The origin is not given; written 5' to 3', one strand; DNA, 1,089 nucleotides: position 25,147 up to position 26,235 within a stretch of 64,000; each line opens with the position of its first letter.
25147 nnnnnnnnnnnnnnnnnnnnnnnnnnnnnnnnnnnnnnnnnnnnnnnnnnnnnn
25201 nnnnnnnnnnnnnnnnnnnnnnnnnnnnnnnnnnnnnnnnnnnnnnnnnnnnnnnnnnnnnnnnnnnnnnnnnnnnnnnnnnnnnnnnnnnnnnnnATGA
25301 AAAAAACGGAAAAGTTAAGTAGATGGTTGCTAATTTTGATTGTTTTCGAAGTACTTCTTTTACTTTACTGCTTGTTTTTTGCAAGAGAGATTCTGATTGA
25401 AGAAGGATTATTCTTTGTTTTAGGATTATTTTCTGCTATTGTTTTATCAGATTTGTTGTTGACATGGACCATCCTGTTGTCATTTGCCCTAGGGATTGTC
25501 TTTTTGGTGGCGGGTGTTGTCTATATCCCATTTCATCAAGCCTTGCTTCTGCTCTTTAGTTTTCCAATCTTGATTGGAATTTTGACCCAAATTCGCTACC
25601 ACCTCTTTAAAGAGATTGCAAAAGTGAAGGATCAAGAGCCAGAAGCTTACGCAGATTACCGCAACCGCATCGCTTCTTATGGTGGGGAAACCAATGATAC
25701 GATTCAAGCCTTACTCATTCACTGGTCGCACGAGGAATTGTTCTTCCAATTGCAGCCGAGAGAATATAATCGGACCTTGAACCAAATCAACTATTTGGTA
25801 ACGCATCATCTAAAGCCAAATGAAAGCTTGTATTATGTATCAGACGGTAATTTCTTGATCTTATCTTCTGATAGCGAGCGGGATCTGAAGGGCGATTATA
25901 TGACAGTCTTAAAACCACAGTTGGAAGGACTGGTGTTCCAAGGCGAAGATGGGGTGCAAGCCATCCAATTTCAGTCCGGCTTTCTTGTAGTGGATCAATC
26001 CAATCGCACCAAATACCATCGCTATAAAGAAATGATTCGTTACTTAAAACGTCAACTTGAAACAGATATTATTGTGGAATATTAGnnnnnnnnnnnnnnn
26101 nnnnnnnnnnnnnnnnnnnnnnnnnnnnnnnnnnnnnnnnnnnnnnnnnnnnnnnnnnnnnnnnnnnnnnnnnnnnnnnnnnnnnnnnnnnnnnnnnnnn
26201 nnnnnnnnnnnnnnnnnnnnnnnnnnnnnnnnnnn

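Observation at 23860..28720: Compact synthase-dependent exopolysaccharide-like operon (epimerase, membrane partner, micro-ORF, PgaC-like GT2, GH8) inserted between rpoC and the comG region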

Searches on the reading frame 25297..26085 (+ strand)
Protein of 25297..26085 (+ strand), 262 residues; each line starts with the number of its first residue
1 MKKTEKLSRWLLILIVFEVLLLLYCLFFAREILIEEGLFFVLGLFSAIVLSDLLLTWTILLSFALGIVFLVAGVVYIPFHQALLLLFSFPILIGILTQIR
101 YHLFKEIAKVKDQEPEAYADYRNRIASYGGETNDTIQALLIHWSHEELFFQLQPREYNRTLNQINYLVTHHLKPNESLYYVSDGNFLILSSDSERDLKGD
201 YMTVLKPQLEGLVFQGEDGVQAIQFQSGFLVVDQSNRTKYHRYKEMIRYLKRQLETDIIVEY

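Call 3: search_protein_families(library=pfam, proteins=[window:25297-26085:+], max_evalue=0.1)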
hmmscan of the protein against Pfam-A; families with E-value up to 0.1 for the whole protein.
window:25297-26085:+ (262 aa): 0 families

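Call 4: search_protein_families(library=ncbifam, proteins=[window:25297-26085:+], max_evalue=0.1)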
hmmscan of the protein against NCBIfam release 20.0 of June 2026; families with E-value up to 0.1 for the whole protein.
window:25297-26085:+ (262 aa): 0 families
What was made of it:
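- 25297..26085 (+): 262-aa membrane protein: 4 TM helices plus a cytoplasmic degenerate GGDEF-fold domain (PssE-like). SDGNF replaces GGDEF, KPNE replaces the RxxD I-site, and the C-terminal tail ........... is conserved. No Pfam or NCBIfam hit (calls 3, 4).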

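Call 5: find_homologous_proteins(query=window:25297-26085:+)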
Query window:25297-26085:+ (262 aa): 480 proteins with E <= 0.001 among 4778 candidates; the best 120 are listed.
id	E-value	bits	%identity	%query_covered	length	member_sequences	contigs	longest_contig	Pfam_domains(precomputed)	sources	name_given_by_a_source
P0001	1.8e-163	560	98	100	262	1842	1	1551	-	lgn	-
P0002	6.1e-153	526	93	100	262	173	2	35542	-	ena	-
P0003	7.2e-134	463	81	100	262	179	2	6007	-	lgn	-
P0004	1.1e-126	440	90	88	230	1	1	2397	-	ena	-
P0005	4.3e-125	434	83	100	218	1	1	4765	-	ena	-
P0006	9.3e-119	414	73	100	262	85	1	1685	-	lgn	-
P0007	5.3e-110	385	96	70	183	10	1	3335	-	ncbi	ncbi:MAG: hypothetical protein ACLUO7_07865, partial [Streptococcus sp.]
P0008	7.5e-107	375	99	65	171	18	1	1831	-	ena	-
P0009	5.3e-105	369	75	87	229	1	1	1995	PF22893.3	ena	-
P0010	1.7e-104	367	66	100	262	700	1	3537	-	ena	-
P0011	4.9e-103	362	94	71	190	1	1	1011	-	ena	-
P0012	4.3e-100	353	95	64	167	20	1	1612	-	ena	-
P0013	2.2e-98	347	86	73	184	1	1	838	-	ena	-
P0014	3.0e-97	343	60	100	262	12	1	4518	-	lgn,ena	-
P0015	6.2e-86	306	56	100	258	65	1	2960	-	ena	-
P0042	1.2e-84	302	56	100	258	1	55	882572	-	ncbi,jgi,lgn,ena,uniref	ncbi:hypothetical protein QM833_00240 [Streptococcus infantis]|jgi:hypothetical protein|uniref:hypot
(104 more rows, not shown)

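Call 10: search_solved_structures(query=A1, max_evalue=10, show_alignments=3)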
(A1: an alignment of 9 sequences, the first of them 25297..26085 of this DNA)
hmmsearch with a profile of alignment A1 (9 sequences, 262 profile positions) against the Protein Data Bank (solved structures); distinct sequences matched with E-value up to 10: 7.
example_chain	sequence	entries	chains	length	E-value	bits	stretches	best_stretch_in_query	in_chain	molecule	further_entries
9otu_A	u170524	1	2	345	0.55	12.9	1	142-184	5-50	SIS domain protein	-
9ou6_A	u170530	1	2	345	0.55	12.9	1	142-184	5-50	SIS domain protein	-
9otj_A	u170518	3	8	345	0.55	12.9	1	142-184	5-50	SIS domain protein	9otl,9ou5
9otr_A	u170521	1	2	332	0.62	12.7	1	142-184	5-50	SIS domain protein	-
4dbl_A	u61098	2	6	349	1.4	11.6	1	6-100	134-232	Vitamin B12 import system permease protein BtuC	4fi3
2qi9_A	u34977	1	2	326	4.9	9.8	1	6-100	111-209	Vitamin B12 import system permease protein btuC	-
4r9u_A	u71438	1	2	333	5.1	9.7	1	6-100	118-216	Vitamin B12 import system permease protein BtuC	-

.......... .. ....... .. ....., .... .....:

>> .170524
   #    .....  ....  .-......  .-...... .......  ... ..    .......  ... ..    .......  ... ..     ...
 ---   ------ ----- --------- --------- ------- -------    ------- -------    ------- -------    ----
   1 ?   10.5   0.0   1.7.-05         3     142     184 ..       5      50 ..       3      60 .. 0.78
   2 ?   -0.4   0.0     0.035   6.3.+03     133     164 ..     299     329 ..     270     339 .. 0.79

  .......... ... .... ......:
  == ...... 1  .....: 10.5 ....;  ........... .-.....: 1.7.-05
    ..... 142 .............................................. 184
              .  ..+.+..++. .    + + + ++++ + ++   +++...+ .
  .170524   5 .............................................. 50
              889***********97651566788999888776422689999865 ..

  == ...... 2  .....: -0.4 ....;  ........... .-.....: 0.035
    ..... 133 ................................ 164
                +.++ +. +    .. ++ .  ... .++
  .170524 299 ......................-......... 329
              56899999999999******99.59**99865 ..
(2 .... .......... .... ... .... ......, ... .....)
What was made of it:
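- Tried and rejected: The only weak PDB 'hits' matched His-tag/TEV sequence in the deposited chains, so they are artefacts (call 10).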

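Call 13: predict_structure(alignment_id=A1)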
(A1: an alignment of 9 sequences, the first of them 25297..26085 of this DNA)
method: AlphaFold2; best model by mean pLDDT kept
length: 262 residues; sequences in the alignment: 9
mean_pLDDT: 76.1   pTM: 0.67
mean pLDDT of the five models: 76.1, 72.7, 70.8, 69.3, 68.4
residues with pLDDT >= 90: 51; 70-90: 119; 50-70: 85; < 50: 7
segments of 3 or more residues with pLDDT < 50: 258-262
pLDDT, mean of each block of 10 residues (from residue 1): 63 79 66 63 67 61 65 62 71 76 72 88 80 81 73 74 89 89 87 87 91 75 86 87 91 67 33
secondary structure, 60 per line:
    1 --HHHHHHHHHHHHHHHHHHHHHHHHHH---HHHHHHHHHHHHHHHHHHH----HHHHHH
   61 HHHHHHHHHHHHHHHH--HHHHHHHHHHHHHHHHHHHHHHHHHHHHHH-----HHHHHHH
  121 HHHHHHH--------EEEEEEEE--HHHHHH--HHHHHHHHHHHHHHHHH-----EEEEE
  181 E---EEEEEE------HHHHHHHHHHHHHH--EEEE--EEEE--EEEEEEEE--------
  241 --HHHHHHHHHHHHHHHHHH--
elements in order: H3-28 H32-50 H55-76 H79-108 H114-127 E136-143 H146-151 H154-170 E176-181 E185-190 H197-210 E213-216 E219-222 E225-232 H243-260
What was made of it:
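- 25297..26085 (+): AF2 model with pLDDT 76 (call 13).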

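Call 20: search_protein_representatives(alignment_id=A1)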
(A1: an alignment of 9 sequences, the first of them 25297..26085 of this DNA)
Query: 9 sequences, 262 profile positions. Proteins with E-value up to 0.001 (for the whole library): 93; up to 1e-10: 62; up to 1e-30: 21. The best 93 are listed.
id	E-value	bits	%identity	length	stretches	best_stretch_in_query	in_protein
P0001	2.3e-142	489.5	-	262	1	1-262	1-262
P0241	7.3e-75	268.2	-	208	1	53-250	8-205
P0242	5.3e-65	235.9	-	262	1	10-262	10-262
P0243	3.5e-64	233.2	-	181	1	89-262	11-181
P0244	7.9e-62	225.5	-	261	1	6-262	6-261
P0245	4.4e-60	219.8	-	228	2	1-160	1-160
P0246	8.3e-59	215.6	-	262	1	6-262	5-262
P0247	2.8e-57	210.6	-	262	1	10-262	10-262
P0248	3.1e-52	194.1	-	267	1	10-262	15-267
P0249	1.5e-51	191.8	-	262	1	4-262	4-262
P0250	1.9e-51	191.5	-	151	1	1-112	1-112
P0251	1.6e-50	188.4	-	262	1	4-262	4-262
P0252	1.6e-49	185.2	-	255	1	68-262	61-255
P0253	5.5e-48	180.1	-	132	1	30-131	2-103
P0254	1.3e-45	172.3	-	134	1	111-215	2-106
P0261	1.9e-26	109.6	-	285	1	12-262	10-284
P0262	2.1e-26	109.4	-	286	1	2-262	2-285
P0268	3.6e-22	95.5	-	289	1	7-262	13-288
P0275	2.7e-19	86.1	-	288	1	11-262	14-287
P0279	8.7e-16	74.6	-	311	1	8-262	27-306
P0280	1.3e-15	74.1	-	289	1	11-262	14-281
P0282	1.7e-14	70.4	-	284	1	13-262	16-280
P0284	5.6e-14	68.6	-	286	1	7-262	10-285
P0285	1.9e-13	66.9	-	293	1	17-262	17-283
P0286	4.1e-13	65.8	-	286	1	12-262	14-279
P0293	2.1e-12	63.5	-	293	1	7-262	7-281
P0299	3.2e-11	59.6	-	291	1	6-262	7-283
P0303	2.6e-10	56.6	-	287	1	12-262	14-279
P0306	9.1e-10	54.9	-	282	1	7-262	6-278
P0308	1.8e-09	53.9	-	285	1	16-262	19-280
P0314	8.4e-08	48.4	-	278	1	2-249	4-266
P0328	2.2e-04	37.2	-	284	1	14-262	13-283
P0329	3.4e-04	36.6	-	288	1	98-258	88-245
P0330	4.1e-04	36.3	-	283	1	28-262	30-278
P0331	4.3e-04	36.3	-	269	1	109-262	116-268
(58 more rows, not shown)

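Call 22: search_protein_families(library=pfam, proteins=[P0261, P0268, P0279, P0285, P0293, P0306, P0314, P0328, P0329, P0331], max_evalue=1)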
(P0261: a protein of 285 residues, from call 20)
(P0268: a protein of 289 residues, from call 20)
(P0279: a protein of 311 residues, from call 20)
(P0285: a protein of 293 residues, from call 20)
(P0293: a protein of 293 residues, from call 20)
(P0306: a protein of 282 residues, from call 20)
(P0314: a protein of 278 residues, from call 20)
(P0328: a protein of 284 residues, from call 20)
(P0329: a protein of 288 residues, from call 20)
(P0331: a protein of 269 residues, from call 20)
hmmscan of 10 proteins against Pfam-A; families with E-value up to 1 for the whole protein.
P0261 (285 aa): 3 families
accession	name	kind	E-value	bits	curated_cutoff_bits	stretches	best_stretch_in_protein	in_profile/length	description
PF00990.26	GGDEF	-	0.082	13.1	23.8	1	127-254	5-132/161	Diguanylate cyclase, GGDEF domain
PF18211.6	Csm1_B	-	0.16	12.3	26.4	1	186-241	25-78/94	Csm1 subunit domain B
PF17598.7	DUF5494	-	0.26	11.9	27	1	116-162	20-66/84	Family of unknown function (DUF5494)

P0268 (289 aa): 1 family
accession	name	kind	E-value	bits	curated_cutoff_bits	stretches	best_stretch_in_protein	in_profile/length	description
PF13994.11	PgaD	-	0.081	13.3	27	1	140-194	63-121/148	PgaD-like protein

P0279 (311 aa): 0 families

P0285 (293 aa): 1 family
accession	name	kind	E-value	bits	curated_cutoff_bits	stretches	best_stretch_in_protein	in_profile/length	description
PF22952.2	KH_11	-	0.14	12.9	24.6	1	118-141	21-44/85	Eukaryotic type KH-domain (KH-domain type I)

P0293 (293 aa): 1 family
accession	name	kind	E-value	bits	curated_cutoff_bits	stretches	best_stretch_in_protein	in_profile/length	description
PF23390.1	Beta-prop_WDR35_2nd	-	0.11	11.7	27.1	1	142-269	30-154/321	WDR35 second beta-propeller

P0306 (282 aa): 3 families
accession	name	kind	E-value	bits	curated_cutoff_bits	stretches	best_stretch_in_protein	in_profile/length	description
PF14551.11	MCM_N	-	0.011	16.6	24.9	1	117-191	3-71/95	MCM N-terminal domain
PF16544.10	STAR_dimer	-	0.06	13.3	26.3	1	256-274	22-37/53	Homodimerisation region of STAR domain protein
PF14877.11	mIF3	-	0.22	11.7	33.8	1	124-151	75-102/177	Mitochondrial translation initiation factor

P0314 (278 aa): 3 families
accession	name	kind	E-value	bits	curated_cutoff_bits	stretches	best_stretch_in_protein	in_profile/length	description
PF00990.26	GGDEF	-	0.0032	17.7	23.8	1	180-239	56-115/161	Diguanylate cyclase, GGDEF domain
PF18211.6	Csm1_B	-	0.08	13.3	26.4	1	187-232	26-73/94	Csm1 subunit domain B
PF07584.16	BatA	-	0.2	12.6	25.9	1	11-74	10-72/77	Aerotolerance regulator N-terminal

P0328 (284 aa): 2 families
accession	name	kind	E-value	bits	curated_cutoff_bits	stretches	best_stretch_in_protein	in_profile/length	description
PF04018.18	VCA0040-like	-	0.25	11.3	26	1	9-102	112-208/246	Undecaprenyl phosphate translocase-like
PF07346.16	DUF1477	-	0.36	11.5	27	0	112-150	12-50/115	Protein of unknown function (DUF1477)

P0329 (288 aa): 0 families

P0331 (269 aa): 3 families
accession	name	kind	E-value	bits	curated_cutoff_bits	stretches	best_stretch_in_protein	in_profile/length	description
PF13564.11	DoxX_2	-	0.011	16.3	26.3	1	43-91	47-98/103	DoxX-like family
PF20969.2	MASE11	-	0.091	13.1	27.3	1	14-86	65-130/168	MASE11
PF17853.6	GGDEF_2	-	0.092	13.4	24.5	1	145-224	12-91/116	GGDEF-like domain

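Call 25: list_cluster_members(proteins=[P0261, P0262, P0268, P0279, P0285, P0293, P0306, P0314, P0328, P0331])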
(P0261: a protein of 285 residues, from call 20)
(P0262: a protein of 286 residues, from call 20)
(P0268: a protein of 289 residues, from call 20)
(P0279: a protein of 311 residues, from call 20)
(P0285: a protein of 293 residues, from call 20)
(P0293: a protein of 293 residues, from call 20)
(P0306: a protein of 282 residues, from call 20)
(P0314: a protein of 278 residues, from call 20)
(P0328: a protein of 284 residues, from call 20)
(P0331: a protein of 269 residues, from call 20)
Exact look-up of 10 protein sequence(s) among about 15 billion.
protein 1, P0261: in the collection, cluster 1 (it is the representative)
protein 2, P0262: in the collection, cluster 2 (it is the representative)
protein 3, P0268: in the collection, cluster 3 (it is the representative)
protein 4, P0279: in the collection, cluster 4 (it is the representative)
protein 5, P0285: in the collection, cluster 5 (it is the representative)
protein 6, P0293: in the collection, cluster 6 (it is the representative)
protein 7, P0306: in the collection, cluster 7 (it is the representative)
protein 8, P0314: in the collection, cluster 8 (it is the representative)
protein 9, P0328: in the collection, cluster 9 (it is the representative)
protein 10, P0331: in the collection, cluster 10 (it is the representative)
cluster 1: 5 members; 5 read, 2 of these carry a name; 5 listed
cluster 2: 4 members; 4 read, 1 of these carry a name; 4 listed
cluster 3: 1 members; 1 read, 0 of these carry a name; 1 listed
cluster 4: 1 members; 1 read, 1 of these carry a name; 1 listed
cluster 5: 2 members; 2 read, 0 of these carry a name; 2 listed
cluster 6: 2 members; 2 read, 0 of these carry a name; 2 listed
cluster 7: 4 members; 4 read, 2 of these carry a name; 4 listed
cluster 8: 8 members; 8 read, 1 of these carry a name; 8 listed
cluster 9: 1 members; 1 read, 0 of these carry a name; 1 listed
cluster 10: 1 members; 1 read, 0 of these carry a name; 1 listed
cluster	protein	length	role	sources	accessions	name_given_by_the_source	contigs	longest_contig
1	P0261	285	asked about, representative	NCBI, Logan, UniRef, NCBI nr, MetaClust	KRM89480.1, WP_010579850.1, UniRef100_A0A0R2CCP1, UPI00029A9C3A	hypothetical protein [Liquorilactobacillus vini] | GGDEF domain-containing protein n=1 Tax=Liquorilactobacillus vini DSM 20605 TaxID=1133569 ... | status=active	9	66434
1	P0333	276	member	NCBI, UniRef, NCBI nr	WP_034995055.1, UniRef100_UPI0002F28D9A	hypothetical protein [Liquorilactobacillus vini] | hypothetical protein n=1 Tax=Liquorilactobacillus vini TaxID=238015 RepID=UPI0002F28D9A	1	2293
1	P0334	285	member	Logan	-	-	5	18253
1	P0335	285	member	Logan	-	-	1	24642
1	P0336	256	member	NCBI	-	-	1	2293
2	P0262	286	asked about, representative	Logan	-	-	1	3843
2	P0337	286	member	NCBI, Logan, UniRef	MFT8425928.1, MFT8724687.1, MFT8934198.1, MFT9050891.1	MAG: hypothetical protein ABF630_10735 [Liquorilactobacillus sp.] | hypothetical protein n=1 Tax=Liquorilactobacillus nagelii TaxID=82688 RepID=UPI0039E812E6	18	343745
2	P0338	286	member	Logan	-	-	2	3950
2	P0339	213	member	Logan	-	-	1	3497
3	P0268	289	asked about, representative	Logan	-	-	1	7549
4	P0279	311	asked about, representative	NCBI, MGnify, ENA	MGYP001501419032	CR=1 FL=1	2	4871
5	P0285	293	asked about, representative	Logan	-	-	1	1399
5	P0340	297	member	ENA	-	-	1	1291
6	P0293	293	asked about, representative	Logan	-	-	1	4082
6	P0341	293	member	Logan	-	-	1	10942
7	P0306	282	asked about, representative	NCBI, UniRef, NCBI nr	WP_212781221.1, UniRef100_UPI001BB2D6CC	hypothetical protein [Lactobacillus corticis] | hypothetical protein n=1 Tax=Lactobacillus corticis TaxID=2201249 RepID=UPI001BB2D6CC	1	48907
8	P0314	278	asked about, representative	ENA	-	-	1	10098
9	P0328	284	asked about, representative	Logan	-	-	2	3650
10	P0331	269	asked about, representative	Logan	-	-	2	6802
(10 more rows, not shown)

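Call 36: find_encoding_contigs(protein=P0042, flank=8000, max_places=3)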
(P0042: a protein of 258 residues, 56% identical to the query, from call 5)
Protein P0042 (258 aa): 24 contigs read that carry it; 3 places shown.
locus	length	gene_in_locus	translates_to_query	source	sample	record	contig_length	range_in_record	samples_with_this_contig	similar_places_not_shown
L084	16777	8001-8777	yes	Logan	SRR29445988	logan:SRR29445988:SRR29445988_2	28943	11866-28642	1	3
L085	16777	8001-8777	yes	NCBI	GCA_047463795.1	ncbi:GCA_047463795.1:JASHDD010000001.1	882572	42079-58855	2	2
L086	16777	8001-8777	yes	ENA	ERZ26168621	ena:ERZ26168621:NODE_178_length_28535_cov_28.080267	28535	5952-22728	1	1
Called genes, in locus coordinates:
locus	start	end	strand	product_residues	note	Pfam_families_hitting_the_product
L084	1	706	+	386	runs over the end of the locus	PF13433:Peripla_BP_5, PF13458:Peripla_BP_6, PF01094:ANF_receptor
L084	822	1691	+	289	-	PF02653:BPD_transp_2, PF01032:FecCD (weak)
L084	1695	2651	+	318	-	PF02653:BPD_transp_2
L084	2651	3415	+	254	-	PF00005:ABC_tran, PF13304:AAA_21 (faint), PF12399:BCA_ABC_TP_C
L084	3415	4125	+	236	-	PF00005:ABC_tran, PF13304:AAA_21 (faint)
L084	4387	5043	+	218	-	PF00571:CBS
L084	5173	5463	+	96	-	PF01250:Ribosomal_S6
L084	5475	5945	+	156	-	PF00436:SSB, PF22657:SSB_1 (weak)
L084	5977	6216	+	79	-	PF01084:Ribosomal_S18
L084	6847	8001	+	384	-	PF02350:Epimerase_2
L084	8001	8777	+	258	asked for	-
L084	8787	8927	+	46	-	-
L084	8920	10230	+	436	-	PF13506:Glyco_transf_21, PF00535:Glycos_transf_2, PF13641:Glyco_tranf_2_3, PF13632:Glyco_trans_2_3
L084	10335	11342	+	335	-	PF01270:Glyco_hydro_8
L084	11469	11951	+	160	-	PF00583:Acetyltransf_1, PF13673:Acetyltransf_10 (weak), PF13508:Acetyltransf_7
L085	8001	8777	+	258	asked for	-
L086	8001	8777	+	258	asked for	-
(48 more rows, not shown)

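Call 37: find_encoding_contigs(protein=P0002, flank=8000, max_places=2)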
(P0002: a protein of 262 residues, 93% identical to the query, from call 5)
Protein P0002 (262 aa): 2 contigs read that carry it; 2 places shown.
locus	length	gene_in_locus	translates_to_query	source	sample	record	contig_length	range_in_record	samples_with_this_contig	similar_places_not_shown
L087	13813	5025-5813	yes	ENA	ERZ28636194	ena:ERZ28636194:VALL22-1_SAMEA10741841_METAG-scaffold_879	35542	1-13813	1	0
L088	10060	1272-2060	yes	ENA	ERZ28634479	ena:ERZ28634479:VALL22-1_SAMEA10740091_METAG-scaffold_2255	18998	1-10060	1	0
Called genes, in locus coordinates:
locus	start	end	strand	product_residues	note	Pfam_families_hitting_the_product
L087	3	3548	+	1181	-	?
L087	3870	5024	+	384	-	PF02350:Epimerase_2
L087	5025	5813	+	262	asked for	-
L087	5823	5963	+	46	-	-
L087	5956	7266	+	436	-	PF13506:Glyco_transf_21, PF00535:Glycos_transf_2, PF13641:Glyco_tranf_2_3, PF13632:Glyco_trans_2_3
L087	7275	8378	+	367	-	PF01270:Glyco_hydro_8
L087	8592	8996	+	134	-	PF06279:DUF1033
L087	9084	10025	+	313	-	PF00437:T2SSE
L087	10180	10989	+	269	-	PF00482:T2SSF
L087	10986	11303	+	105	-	PF07963:N_methyl (weak), PF26697:ComGC_C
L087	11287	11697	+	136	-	-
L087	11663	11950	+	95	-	PF11773:ComGE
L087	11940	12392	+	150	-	PF15980:ComGF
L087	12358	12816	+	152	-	-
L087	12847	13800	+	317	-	PF05175:MTS (faint), PF02384:N6_Mtase, PF13847:Methyltransf_31 (weak)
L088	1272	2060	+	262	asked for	-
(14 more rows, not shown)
